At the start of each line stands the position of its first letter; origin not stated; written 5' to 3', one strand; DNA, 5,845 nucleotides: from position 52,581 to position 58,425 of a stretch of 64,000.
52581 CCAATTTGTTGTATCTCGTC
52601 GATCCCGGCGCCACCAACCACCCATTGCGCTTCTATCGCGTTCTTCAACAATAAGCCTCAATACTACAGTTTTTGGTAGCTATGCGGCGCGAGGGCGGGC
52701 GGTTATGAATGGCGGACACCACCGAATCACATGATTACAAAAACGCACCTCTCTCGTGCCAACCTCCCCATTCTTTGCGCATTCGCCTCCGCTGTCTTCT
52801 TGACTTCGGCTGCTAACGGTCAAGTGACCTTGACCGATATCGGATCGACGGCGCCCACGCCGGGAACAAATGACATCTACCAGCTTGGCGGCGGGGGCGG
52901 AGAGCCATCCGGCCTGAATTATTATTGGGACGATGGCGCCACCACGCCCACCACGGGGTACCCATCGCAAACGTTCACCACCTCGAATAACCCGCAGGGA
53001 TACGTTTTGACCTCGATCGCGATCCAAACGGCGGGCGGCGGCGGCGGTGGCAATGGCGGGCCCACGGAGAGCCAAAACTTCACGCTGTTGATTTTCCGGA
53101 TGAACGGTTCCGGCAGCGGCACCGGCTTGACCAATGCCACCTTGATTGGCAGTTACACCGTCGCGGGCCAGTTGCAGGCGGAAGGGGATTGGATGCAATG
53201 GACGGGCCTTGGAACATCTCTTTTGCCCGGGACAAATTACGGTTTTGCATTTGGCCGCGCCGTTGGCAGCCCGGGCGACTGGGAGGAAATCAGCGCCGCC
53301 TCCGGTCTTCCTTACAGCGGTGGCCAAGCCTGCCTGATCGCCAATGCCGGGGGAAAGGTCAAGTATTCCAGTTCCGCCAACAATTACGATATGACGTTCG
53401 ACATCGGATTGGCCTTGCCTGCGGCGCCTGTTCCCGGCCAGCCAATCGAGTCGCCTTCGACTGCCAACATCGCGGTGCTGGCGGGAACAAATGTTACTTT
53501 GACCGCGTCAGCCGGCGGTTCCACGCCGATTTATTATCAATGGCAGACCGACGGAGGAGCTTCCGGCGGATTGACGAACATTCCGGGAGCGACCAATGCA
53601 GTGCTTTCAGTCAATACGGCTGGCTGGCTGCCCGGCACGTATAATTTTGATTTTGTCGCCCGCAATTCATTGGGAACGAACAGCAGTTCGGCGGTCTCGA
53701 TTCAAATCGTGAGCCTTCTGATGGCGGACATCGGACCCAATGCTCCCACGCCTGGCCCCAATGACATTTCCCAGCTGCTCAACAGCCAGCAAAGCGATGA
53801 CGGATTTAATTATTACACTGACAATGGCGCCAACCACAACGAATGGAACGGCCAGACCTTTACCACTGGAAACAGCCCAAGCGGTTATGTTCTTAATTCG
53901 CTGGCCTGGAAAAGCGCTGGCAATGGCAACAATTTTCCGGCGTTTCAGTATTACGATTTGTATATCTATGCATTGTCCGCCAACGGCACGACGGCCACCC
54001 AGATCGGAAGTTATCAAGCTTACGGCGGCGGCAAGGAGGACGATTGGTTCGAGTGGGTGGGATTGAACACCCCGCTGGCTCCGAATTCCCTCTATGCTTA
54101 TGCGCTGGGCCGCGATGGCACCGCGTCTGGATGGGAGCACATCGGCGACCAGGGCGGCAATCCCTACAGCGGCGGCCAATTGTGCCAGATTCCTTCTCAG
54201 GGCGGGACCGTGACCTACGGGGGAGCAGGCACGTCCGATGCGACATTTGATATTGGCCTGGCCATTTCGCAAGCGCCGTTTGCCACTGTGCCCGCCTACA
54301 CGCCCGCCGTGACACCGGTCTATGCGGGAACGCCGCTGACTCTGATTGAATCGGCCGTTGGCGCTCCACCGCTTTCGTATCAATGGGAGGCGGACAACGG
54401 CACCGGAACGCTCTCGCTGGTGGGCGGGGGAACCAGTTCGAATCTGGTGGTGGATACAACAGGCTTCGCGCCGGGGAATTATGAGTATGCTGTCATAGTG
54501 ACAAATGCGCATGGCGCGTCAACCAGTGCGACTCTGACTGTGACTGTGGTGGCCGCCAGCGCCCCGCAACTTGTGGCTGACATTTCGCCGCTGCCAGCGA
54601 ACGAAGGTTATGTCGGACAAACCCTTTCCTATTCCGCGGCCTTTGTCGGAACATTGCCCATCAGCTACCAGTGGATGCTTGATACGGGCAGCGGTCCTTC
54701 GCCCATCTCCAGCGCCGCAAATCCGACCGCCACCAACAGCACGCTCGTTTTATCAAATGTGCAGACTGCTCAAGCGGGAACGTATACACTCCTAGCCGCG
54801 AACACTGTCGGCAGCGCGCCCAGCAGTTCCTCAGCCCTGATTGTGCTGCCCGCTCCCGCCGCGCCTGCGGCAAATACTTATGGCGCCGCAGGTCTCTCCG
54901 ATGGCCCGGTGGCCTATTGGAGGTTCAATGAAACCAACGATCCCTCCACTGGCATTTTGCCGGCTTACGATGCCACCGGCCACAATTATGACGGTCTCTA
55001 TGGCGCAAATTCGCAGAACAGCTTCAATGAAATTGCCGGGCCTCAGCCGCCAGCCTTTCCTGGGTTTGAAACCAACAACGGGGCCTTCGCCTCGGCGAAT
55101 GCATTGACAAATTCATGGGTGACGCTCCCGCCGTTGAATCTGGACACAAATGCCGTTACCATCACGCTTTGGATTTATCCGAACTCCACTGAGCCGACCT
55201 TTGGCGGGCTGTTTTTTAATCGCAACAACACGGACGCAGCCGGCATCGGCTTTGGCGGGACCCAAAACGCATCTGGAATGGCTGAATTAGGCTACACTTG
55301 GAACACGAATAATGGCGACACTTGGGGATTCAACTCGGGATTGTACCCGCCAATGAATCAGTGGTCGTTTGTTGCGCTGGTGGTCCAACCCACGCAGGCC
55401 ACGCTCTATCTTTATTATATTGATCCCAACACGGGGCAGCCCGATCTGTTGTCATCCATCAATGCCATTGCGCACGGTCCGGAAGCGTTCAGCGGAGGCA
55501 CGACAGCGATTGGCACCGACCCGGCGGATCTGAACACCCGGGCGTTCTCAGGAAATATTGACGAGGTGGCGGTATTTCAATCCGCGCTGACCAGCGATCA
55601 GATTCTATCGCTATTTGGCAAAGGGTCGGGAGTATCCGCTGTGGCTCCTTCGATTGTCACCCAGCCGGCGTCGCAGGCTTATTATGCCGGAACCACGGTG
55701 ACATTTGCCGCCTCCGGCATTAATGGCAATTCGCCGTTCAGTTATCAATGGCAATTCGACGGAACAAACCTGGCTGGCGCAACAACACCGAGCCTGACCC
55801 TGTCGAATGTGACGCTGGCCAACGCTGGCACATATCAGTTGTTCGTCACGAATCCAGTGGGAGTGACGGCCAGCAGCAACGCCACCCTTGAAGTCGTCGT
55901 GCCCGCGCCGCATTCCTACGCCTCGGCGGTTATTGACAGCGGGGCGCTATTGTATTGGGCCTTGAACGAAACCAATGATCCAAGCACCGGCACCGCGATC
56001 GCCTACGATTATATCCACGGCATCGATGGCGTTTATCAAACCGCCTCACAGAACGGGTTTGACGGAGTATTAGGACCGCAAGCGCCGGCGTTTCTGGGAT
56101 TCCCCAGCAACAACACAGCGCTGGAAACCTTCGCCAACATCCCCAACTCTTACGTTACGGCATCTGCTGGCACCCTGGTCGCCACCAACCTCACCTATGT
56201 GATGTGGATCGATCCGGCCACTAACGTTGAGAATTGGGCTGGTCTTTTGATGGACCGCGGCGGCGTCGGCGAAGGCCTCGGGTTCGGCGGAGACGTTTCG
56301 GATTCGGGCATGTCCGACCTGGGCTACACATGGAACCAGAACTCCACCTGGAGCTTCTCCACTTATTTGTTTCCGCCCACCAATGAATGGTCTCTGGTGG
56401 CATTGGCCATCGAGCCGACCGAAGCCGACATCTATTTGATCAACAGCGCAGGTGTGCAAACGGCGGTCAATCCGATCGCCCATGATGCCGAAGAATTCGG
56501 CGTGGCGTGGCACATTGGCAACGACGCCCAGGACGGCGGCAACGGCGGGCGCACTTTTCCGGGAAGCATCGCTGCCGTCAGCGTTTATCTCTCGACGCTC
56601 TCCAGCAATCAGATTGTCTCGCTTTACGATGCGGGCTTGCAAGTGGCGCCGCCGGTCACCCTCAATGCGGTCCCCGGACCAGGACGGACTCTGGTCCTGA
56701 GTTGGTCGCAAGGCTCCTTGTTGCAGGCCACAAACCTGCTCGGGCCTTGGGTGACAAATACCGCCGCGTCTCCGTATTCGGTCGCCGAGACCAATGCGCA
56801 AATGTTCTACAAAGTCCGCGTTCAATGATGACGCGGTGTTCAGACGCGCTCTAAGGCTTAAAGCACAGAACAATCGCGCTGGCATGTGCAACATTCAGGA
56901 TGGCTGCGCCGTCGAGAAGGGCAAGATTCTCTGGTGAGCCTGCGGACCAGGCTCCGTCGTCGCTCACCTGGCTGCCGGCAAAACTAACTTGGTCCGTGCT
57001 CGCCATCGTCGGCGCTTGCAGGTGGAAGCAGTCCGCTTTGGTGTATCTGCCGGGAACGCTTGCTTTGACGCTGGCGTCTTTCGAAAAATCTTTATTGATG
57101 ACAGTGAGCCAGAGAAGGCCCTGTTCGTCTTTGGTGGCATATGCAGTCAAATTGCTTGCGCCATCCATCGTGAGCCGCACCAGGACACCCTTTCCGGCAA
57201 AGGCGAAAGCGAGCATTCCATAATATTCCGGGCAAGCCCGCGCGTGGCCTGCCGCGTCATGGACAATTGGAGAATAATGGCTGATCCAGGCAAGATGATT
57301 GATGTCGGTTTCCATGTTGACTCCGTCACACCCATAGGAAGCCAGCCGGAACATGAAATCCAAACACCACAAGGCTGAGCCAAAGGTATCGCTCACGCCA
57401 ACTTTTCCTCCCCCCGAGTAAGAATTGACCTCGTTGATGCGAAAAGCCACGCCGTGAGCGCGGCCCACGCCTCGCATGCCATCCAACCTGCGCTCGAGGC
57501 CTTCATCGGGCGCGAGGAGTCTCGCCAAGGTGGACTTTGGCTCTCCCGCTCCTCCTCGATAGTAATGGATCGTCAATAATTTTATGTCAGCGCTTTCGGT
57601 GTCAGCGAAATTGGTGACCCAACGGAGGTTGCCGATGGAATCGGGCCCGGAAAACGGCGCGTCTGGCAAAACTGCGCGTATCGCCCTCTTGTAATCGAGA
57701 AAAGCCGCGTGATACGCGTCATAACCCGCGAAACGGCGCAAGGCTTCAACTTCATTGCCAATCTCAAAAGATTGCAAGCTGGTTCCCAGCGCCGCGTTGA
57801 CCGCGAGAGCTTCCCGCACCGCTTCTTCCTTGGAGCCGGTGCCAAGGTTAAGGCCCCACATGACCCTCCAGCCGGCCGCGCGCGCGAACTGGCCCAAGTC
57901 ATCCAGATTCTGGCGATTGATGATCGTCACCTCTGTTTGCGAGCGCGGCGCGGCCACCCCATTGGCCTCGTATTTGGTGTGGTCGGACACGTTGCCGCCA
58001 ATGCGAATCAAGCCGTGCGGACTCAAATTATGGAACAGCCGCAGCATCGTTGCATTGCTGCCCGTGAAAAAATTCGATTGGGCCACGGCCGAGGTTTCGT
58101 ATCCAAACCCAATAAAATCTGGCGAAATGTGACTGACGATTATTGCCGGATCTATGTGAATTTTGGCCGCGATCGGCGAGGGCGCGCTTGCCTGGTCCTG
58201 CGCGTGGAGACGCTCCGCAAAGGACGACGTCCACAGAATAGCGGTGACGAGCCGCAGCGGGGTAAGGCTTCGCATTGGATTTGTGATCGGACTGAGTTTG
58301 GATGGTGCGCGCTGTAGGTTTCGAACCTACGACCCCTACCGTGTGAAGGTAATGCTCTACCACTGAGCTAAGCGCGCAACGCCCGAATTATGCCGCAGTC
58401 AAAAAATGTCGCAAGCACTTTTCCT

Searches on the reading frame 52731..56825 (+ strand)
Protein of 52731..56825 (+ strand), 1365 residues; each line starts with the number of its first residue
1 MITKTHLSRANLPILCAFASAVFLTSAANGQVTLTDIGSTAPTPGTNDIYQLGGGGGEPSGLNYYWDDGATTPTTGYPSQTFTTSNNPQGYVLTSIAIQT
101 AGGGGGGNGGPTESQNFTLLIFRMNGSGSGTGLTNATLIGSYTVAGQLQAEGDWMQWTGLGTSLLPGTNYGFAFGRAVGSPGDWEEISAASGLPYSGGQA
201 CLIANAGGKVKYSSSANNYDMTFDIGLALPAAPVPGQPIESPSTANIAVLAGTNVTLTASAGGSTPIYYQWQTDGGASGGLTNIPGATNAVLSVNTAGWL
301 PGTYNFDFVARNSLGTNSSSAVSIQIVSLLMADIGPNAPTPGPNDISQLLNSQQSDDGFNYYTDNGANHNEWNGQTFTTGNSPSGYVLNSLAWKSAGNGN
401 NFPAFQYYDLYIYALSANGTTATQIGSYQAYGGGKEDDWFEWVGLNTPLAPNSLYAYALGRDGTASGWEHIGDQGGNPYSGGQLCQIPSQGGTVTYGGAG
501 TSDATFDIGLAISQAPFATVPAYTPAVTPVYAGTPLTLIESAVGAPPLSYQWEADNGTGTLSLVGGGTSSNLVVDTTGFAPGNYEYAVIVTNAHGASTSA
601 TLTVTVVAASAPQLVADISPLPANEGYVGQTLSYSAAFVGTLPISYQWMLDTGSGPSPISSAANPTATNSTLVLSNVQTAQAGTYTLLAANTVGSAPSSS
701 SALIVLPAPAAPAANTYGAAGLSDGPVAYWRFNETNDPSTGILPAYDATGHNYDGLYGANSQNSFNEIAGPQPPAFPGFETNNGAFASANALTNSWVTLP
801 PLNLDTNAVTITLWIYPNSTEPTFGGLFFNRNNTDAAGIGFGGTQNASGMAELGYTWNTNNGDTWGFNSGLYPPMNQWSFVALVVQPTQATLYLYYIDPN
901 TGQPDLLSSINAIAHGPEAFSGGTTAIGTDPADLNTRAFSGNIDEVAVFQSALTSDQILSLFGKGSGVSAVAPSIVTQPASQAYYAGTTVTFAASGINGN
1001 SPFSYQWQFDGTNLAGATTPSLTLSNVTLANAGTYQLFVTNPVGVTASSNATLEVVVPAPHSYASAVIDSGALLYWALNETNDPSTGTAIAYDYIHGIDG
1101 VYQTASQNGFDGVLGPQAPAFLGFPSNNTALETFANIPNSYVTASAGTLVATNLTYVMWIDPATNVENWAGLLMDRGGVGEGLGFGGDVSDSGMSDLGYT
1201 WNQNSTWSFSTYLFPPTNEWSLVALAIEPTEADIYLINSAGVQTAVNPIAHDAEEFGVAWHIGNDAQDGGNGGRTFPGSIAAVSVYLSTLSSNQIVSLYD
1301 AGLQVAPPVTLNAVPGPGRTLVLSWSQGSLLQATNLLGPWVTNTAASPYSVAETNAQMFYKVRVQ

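Call 9: search_protein_families(library=pfam, proteins=[window:52731-56825:+], max_evalue=1)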
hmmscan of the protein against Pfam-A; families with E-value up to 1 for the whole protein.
window:52731-56825:+ (1365 aa): 8 families
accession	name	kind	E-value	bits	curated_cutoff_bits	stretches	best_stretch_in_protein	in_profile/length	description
PF13385.13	Laminin_G_3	-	1.8e-23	83.8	27.6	2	794-958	4-150/151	Concanavalin A-like lectin/glucanases superfamily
PF13927.12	Ig_3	-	3.1e-22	79.3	30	3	973-1041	2-78/78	Immunoglobulin domain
PF13895.12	Ig_2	-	1.5e-14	54.4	27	2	977-1055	4-79/79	Immunoglobulin domain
PF00047.31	ig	-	2e-14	54.1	21.8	3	985-1047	6-78/81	Immunoglobulin domain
PF07679.22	I-set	-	3.7e-14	53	23.7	2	973-1055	1-90/90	Immunoglobulin I-set domain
PF22352.2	K319L-like_PKD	-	1.8e-09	37.9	27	3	547-606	28-84/84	K319L-like, PKD domain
PF07686.23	V-set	-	3.4e-06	27.6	26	2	997-1055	51-108/109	Immunoglobulin V-set domain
PF18911.6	PKD_4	-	0.001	19.5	27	2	546-606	33-85/85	PKD domain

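Call 53: search_protein_families(library=ncbifam, proteins=[window:52731-56825:+], max_evalue=1)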
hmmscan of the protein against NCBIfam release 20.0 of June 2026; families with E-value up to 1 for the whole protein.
window:52731-56825:+ (1365 aa): 2 families
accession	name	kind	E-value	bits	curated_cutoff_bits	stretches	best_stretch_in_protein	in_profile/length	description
NF052521.1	TafC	equivalog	2.1e-08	33.7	410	2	801-966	211-364/373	TafC family fimbrial protein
NF002630.0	PRK02301.1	equivalog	0.13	11.5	364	1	554-594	229-267/318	deoxyhypusine synthase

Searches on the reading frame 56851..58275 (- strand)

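Call 9: search_protein_families(library=pfam, proteins=[window:56851-58275:-], max_evalue=1)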
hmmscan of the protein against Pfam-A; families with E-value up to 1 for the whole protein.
window:56851-58275:- (474 aa): 2 families
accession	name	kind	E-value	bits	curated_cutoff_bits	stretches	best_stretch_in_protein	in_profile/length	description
PF03662.20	Glyco_hydro_79n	-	0.00061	19.4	23.1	1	118-306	104-315/318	Glycosyl hydrolase family 79, N-terminal domain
PF16862.10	Glyco_hydro_79C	-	0.0017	19.6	27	1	378-469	1-103/103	Glycosyl hydrolase family 79 C-terminal beta domain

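Call 53: search_protein_families(library=ncbifam, proteins=[window:56851-58275:-], max_evalue=1)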
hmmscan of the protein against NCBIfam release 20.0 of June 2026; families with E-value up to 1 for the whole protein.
window:56851-58275:- (474 aa): 0 families
